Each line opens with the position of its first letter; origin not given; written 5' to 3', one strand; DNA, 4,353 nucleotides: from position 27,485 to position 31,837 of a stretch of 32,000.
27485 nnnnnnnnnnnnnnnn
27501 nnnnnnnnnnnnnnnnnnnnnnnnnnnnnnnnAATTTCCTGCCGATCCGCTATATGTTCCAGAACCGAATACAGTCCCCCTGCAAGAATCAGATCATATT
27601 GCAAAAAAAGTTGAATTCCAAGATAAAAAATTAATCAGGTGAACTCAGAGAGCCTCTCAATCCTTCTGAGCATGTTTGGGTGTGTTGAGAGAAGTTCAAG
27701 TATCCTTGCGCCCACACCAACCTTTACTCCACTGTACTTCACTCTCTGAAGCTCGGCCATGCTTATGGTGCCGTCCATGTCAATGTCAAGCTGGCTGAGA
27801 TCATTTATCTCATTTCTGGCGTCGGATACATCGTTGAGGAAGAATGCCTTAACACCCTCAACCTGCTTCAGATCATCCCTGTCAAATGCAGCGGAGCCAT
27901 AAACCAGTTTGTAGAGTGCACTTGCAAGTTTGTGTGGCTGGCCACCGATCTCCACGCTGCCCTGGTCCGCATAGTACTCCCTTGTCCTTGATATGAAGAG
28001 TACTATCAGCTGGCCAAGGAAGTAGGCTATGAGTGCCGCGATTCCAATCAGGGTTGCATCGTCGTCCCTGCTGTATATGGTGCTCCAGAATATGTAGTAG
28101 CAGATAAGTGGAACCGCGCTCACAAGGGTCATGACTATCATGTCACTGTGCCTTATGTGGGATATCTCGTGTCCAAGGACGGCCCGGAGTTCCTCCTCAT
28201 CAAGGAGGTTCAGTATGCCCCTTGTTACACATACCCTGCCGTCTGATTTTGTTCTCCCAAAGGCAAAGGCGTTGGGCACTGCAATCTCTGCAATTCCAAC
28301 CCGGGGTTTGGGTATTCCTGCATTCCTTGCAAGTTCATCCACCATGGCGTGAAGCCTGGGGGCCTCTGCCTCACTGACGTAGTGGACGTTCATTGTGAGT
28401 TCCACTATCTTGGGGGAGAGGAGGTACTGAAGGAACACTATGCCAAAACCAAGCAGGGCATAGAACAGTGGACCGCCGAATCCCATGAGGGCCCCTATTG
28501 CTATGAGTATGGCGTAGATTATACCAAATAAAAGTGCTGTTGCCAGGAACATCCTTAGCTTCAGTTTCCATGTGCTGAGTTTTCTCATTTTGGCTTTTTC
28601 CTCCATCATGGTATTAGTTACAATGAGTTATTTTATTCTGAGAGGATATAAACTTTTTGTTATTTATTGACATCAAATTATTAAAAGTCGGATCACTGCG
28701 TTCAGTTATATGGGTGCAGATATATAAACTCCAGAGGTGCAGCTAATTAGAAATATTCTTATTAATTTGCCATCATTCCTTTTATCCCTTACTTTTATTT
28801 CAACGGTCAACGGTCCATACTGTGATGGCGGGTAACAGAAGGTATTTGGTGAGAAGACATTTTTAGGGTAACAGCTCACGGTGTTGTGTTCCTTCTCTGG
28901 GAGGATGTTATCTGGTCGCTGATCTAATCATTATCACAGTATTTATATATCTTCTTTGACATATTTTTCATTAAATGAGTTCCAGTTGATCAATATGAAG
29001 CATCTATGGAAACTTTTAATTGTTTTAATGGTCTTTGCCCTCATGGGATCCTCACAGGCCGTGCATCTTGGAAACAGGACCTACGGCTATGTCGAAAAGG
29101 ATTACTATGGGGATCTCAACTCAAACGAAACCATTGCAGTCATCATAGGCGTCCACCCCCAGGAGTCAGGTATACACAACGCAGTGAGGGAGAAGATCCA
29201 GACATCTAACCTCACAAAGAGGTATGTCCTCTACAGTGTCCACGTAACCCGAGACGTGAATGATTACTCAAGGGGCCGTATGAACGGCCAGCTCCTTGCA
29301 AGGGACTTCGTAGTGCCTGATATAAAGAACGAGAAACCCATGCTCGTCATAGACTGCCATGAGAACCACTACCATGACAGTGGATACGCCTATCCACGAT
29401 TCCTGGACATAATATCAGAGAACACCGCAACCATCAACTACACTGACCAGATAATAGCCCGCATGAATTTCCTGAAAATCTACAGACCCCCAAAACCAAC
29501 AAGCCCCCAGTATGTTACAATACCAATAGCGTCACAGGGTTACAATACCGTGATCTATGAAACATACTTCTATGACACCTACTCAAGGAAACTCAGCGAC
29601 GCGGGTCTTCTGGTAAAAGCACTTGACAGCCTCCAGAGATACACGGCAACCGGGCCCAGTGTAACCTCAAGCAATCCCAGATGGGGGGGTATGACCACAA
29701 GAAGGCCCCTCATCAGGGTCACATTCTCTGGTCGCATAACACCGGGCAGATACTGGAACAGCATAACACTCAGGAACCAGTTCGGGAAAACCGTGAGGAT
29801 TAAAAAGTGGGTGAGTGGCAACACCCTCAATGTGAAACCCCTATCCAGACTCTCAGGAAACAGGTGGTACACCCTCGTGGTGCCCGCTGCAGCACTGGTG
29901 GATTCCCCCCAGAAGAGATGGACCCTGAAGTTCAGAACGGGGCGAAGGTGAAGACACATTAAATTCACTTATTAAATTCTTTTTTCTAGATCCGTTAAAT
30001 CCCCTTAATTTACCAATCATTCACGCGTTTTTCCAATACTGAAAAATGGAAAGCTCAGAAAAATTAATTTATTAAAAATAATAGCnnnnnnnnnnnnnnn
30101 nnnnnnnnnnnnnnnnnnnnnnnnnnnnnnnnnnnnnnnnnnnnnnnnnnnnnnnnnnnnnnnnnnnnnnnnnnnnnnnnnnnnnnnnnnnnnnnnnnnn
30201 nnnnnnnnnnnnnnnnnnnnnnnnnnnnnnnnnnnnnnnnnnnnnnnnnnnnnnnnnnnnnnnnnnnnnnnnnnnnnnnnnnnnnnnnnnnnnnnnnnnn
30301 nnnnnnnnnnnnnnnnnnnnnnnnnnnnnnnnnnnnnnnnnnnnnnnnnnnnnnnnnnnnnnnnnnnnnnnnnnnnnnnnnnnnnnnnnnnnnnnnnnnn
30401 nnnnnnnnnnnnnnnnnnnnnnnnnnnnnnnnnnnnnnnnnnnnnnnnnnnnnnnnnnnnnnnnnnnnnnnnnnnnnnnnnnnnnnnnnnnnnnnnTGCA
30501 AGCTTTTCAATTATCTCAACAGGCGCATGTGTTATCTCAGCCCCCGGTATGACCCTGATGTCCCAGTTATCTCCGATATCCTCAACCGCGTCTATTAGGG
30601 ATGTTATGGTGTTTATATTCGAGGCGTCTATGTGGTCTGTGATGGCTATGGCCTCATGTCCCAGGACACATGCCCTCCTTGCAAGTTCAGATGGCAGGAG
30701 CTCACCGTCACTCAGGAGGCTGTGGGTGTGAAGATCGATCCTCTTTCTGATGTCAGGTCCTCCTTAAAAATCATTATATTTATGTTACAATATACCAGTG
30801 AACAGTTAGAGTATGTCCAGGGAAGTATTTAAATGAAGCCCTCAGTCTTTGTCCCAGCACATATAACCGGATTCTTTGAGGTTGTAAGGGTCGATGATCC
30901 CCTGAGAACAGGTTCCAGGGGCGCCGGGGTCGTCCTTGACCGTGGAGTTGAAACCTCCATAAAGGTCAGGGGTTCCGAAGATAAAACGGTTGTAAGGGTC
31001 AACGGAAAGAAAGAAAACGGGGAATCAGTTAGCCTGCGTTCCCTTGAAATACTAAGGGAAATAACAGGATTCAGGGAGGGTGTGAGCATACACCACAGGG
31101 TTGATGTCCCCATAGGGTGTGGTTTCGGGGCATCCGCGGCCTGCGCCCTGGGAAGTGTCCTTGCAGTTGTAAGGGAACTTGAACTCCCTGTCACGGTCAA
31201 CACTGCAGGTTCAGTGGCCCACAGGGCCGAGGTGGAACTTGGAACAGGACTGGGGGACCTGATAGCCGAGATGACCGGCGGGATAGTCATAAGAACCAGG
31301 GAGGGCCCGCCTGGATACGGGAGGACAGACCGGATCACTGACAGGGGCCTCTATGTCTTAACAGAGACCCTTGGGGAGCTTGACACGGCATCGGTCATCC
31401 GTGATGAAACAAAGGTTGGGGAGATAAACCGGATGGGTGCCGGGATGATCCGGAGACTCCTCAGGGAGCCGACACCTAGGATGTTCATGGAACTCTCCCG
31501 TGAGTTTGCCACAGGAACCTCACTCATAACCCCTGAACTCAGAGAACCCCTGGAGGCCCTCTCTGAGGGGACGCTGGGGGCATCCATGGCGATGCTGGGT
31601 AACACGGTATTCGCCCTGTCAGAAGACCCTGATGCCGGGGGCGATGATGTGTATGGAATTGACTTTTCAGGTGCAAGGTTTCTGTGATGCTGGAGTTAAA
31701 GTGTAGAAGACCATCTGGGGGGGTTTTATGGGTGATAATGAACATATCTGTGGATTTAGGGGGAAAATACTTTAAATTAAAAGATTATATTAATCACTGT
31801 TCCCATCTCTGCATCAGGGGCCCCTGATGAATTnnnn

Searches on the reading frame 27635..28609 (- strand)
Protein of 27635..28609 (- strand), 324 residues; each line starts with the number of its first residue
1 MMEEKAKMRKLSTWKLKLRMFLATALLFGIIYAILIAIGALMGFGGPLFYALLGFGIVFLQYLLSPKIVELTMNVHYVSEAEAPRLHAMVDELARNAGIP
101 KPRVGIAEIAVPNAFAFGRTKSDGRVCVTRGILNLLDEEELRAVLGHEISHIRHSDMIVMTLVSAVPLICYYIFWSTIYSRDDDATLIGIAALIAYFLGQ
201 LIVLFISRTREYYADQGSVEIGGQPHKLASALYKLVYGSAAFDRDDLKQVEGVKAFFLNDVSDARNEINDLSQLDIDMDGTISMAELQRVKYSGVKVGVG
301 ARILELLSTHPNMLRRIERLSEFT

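Call 62: search_protein_families(library=pfam, proteins=[window:27635-28609:-], max_evalue=0.00001)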
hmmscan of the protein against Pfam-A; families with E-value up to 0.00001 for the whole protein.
window:27635-28609:- (324 aa): 1 family
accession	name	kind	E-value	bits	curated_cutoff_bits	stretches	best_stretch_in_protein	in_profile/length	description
PF01435.24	Peptidase_M48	-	7.2e-46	156.8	20.3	1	81-322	2-184/186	Peptidase family M48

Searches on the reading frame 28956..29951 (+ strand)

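Call 62: search_protein_families(library=pfam, proteins=[window:28956-29951:+], max_evalue=0.00001)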
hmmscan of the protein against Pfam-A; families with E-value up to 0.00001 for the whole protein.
window:28956-29951:+ (331 aa): 1 family
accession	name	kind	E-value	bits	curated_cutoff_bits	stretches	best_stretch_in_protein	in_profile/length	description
PF13205.12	Big_5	-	1.7e-12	48.4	23.6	1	232-327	3-104/105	Bacterial Ig-like domain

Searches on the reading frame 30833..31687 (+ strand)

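Call 62: search_protein_families(library=pfam, proteins=[window:30833-31687:+], max_evalue=0.00001)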
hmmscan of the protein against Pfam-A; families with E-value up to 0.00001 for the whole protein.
window:30833-31687:+ (284 aa): 1 family
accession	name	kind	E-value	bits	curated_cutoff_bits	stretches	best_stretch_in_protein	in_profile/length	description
PF00288.32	GHMP_kinases_N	-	3.6e-09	37.1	22.3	1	71-150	7-87/87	GHMP kinases N terminal domain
